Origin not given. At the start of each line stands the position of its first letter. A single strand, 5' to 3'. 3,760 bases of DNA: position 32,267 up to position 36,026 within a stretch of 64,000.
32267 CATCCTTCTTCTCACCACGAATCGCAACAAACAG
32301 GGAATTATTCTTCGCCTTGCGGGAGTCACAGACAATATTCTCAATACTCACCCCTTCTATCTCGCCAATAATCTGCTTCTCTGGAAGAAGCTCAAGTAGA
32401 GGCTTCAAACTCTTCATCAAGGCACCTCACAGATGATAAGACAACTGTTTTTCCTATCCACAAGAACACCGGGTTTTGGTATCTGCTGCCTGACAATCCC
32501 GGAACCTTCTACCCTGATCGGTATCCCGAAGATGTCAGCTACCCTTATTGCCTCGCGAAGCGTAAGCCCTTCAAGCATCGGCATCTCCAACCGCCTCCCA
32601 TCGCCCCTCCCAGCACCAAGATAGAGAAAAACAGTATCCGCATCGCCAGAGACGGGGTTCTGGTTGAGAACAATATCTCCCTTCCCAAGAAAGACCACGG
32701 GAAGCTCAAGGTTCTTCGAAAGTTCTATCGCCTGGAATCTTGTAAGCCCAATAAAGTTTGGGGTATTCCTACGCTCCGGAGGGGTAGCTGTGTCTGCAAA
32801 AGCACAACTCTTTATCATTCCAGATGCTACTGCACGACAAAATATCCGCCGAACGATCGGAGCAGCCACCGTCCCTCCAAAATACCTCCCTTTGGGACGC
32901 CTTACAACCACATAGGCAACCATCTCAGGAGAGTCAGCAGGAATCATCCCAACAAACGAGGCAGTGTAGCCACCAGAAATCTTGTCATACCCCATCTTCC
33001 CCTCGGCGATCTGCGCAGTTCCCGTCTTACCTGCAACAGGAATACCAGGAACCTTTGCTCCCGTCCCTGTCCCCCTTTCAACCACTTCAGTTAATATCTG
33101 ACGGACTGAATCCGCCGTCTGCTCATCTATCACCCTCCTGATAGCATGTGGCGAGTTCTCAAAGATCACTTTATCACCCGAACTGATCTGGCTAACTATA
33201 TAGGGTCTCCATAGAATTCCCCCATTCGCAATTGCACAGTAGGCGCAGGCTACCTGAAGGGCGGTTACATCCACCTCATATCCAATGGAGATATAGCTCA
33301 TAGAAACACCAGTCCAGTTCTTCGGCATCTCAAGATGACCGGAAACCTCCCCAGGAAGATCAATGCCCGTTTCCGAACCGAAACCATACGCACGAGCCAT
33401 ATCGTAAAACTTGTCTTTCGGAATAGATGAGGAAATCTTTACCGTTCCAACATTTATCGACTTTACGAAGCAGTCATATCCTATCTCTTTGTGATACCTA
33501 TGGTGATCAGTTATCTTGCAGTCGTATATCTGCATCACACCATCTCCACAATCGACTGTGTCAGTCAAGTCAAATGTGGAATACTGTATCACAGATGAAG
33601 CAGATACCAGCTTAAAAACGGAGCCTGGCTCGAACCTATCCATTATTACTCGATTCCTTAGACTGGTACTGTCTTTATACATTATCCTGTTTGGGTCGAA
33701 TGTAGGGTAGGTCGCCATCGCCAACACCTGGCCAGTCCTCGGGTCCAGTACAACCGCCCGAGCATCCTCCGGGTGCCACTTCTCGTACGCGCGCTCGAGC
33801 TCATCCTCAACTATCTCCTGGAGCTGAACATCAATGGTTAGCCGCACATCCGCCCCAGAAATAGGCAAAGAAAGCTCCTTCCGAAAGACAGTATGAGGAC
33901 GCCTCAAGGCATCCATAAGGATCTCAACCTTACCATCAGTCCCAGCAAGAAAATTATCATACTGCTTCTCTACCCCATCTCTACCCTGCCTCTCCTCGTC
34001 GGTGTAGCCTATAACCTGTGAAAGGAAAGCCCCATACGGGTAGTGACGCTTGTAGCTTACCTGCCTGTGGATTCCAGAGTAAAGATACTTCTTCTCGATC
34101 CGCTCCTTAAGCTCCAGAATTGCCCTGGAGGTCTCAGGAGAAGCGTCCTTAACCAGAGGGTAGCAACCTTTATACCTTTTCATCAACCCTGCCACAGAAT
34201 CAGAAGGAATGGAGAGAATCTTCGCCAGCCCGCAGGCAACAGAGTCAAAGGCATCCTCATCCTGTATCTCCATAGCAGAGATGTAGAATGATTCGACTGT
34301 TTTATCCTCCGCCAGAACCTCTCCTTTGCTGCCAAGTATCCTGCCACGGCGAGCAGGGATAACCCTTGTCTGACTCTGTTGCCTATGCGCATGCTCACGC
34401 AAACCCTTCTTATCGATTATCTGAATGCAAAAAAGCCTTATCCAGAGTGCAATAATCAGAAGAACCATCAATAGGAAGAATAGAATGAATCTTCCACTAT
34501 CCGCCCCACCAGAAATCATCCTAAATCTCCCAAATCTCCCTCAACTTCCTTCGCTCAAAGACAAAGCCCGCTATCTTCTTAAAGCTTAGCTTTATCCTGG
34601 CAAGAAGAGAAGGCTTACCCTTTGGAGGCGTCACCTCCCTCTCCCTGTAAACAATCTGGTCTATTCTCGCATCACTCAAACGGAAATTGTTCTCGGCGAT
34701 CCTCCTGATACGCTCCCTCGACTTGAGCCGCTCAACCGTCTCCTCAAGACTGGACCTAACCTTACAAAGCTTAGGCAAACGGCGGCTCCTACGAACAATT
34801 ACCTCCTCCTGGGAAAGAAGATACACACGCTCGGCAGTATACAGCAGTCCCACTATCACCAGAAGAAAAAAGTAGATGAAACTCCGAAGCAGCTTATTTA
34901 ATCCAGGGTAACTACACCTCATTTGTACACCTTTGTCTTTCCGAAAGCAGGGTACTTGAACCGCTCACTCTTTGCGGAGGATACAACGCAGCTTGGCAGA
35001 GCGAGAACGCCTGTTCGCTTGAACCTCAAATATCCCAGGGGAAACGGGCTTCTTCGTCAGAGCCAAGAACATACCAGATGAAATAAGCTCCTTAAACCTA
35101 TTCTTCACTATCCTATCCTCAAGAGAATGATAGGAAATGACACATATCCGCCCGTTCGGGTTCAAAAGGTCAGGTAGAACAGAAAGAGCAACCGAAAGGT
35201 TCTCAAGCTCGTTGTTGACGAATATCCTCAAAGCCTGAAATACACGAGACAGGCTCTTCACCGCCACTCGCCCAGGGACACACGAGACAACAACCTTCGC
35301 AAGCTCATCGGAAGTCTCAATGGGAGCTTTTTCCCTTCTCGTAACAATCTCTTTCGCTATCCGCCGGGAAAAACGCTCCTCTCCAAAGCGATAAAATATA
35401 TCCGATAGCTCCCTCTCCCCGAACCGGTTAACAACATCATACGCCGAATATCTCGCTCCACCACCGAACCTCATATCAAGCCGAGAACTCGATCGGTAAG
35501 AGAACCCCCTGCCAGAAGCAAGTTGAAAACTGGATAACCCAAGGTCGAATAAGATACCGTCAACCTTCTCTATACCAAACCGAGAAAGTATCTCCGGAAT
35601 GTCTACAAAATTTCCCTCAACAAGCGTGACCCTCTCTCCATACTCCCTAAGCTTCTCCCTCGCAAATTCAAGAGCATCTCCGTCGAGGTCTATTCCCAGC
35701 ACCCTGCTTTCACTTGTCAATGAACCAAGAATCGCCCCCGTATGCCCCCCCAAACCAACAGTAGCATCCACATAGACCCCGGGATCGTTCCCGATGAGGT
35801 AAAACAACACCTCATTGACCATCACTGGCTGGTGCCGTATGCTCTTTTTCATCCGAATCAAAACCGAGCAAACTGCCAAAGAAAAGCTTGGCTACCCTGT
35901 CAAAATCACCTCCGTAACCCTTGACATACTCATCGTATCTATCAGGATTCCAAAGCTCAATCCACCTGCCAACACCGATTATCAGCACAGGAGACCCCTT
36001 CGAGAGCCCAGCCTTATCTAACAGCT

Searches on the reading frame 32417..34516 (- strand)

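Call 8: search_protein_families(library=pfam, proteins=[window:32417-34516:-], max_evalue=0.01)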
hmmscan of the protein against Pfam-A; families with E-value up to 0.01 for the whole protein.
window:32417-34516:- (699 aa): 4 families
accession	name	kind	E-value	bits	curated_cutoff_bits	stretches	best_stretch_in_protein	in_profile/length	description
PF00905.27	Transpeptidase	-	6e-71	239.5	22.1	1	254-559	3-298/299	Penicillin binding protein transpeptidase domain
PF03717.20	PBP_dimer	-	2.2e-20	74.3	24.4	1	53-204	2-172/180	Penicillin-binding Protein dimerisation domain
PF03793.24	PASTA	-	1.1e-08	35.3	23.2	1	644-689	2-54/64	PASTA domain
PF21922.1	PBP_dimer_2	-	4.4e-07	30.5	27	1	152-196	20-63/83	Penicillin binding protein A dimerisation domain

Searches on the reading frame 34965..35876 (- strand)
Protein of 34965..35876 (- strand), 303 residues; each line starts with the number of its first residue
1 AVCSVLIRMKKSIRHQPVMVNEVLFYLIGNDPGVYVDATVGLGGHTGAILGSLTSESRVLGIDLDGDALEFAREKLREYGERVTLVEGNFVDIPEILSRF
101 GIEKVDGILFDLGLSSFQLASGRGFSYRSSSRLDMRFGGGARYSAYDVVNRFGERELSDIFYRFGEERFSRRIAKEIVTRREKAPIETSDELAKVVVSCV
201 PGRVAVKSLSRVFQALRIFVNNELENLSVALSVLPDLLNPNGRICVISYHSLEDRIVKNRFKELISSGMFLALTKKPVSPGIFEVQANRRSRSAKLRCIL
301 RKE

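Call 8: search_protein_families(library=pfam, proteins=[window:34965-35876:-], max_evalue=0.01)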
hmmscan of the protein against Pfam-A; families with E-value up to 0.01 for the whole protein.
window:34965-35876:- (303 aa): 6 families
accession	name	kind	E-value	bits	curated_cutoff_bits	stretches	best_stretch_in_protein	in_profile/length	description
PF01795.25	Methyltransf_5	-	8.1e-95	318.3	27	1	13-300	2-307/309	MraW methylase family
PF13649.12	Methyltransf_25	-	2.8e-05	25.1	27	1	39-95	5-60/97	Methyltransferase domain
PF13847.12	Methyltransf_31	-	5.2e-05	23.4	27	1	43-111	15-81/145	Methyltransferase domain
PF08242.18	Methyltransf_12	-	0.00036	21.7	30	1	42-89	3-54/98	Methyltransferase domain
PF08241.18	Methyltransf_11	-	0.0038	18.3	21.2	0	43-94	4-55/95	Methyltransferase domain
PF06962.18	rRNA_methylase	-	0.0062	16.9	22.7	0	59-113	1-53/137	Putative rRNA methylase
